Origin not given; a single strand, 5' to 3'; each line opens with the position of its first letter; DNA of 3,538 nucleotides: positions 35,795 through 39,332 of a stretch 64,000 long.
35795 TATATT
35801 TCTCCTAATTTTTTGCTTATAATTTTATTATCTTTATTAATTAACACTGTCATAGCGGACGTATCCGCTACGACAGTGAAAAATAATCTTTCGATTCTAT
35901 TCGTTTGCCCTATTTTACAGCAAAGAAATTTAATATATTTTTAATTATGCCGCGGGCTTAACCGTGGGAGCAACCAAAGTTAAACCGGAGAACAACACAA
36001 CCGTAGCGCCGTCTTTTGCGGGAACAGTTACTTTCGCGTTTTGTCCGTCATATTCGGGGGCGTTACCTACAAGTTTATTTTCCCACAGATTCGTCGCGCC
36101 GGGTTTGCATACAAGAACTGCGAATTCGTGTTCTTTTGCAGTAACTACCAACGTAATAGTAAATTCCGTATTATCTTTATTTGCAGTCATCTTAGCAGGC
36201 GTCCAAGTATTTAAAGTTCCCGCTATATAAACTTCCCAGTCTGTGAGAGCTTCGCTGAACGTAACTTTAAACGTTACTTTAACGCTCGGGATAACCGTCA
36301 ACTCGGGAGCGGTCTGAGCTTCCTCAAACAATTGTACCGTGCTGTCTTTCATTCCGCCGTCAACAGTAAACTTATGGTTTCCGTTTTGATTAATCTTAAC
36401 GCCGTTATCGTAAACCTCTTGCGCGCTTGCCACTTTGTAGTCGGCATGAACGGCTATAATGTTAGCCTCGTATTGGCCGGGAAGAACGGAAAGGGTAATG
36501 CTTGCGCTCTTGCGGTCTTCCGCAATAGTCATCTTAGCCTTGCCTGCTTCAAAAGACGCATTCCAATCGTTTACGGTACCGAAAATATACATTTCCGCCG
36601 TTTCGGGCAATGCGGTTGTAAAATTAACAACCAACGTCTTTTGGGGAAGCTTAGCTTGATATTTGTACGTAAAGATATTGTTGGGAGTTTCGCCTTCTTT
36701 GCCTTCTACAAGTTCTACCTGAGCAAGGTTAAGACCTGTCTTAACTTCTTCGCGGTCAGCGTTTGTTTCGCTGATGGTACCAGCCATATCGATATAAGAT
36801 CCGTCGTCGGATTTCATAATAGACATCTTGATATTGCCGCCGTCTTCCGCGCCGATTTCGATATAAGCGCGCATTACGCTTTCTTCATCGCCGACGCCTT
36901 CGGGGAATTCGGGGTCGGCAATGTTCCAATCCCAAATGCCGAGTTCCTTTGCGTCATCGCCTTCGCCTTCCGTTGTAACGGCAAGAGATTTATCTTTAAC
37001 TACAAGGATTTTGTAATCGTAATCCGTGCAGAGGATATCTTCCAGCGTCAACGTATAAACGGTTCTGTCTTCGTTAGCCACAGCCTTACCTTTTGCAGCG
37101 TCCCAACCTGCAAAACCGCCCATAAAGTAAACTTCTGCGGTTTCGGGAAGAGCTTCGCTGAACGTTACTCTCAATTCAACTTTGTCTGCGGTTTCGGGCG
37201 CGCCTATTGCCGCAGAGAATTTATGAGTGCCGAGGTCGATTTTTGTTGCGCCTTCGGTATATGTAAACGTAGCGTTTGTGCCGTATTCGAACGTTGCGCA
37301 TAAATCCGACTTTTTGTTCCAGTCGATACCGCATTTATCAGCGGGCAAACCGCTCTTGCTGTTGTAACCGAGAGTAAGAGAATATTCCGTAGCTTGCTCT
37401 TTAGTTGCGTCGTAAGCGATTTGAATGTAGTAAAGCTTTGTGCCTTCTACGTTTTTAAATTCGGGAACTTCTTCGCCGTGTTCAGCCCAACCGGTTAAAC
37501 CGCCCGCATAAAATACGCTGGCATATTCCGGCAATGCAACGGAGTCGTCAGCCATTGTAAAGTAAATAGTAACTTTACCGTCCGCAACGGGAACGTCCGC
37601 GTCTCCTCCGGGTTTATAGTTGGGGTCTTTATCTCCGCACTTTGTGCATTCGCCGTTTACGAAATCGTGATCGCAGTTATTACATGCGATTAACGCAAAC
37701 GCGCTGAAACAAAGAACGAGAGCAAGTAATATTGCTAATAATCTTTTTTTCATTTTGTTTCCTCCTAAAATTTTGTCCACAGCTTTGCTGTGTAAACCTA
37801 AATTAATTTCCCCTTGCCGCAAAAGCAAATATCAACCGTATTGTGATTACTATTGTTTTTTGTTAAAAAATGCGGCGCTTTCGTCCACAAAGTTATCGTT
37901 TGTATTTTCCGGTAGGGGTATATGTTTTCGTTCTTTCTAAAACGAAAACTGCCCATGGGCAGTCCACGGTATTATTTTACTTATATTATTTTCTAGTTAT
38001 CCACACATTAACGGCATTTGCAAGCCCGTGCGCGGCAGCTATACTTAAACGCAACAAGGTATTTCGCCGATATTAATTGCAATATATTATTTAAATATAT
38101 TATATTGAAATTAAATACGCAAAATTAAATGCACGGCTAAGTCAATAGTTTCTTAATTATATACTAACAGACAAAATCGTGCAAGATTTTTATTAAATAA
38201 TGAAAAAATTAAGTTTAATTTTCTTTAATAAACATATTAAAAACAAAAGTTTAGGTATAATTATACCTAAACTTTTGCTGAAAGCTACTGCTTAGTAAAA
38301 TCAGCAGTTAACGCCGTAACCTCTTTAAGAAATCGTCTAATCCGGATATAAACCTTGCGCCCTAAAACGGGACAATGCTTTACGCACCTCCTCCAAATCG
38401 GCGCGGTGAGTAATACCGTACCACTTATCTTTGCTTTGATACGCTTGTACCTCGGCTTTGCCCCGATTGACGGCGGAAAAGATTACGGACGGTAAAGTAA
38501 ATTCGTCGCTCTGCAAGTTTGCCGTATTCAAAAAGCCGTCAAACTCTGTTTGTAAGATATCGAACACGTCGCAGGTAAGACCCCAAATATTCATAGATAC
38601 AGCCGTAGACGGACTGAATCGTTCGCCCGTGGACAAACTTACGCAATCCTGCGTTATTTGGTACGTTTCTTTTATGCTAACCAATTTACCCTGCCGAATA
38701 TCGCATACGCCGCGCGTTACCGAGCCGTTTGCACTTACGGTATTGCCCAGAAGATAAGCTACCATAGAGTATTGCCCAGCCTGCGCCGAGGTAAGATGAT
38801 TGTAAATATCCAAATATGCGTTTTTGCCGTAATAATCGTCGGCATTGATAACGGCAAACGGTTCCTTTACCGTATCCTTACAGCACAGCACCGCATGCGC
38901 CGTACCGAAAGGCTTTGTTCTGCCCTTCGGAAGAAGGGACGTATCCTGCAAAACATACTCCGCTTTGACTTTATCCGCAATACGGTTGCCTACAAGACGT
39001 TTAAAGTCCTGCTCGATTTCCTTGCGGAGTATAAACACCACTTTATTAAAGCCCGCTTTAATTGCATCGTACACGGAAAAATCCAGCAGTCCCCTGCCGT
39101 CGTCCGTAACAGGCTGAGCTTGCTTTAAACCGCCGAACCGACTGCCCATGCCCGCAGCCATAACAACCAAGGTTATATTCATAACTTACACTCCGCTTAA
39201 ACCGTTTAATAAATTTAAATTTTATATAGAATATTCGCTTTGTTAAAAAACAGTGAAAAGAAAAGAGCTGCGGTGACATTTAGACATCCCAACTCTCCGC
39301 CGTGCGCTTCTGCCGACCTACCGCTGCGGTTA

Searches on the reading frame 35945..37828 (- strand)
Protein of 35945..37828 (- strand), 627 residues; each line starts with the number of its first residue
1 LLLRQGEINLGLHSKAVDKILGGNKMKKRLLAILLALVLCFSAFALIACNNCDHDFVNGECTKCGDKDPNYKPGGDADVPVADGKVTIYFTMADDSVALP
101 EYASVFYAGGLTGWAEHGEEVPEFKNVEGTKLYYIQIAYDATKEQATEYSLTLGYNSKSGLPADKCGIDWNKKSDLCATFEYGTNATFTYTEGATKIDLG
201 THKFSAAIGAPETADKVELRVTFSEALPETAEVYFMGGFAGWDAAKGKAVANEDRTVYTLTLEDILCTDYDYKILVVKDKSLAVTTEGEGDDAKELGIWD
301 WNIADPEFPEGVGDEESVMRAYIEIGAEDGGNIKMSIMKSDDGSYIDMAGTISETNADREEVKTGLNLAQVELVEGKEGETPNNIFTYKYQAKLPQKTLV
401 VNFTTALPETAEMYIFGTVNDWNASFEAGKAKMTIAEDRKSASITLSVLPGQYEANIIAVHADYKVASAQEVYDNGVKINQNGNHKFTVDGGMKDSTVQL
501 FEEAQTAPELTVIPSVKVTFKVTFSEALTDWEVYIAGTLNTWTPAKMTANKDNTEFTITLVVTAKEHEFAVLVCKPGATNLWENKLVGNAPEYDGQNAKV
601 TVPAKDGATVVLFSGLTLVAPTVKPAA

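Call 70: search_protein_families(library=pfam, proteins=[window:35945-37828:-], max_evalue=0.00001)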
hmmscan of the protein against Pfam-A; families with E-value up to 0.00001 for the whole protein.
window:35945-37828:- (627 aa): 1 family
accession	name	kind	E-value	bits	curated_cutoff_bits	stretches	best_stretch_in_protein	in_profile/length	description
PF16561.11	AMPK1_CBM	-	7.6e-06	26.5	26.8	0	532-572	13-52/85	Glycogen recognition site of AMP-activated protein kinase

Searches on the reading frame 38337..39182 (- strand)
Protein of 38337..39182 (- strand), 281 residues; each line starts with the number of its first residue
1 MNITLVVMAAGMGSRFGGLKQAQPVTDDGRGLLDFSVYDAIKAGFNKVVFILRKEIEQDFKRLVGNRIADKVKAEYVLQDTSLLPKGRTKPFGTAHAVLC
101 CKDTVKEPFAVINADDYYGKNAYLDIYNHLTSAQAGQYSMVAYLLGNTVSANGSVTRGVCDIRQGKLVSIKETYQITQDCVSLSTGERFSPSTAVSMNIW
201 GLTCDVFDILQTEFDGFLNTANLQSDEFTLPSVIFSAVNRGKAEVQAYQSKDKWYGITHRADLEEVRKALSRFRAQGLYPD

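Call 71: search_protein_families(library=pfam, proteins=[window:38337-39182:-], max_evalue=0.00001)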
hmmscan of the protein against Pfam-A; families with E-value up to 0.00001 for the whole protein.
window:38337-39182:- (281 aa): 1 family
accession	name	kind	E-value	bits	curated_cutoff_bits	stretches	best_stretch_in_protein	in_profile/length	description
PF00483.29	NTP_transferase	-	2.7e-10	40.7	21.2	1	6-266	3-238/245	Nucleotidyl transferase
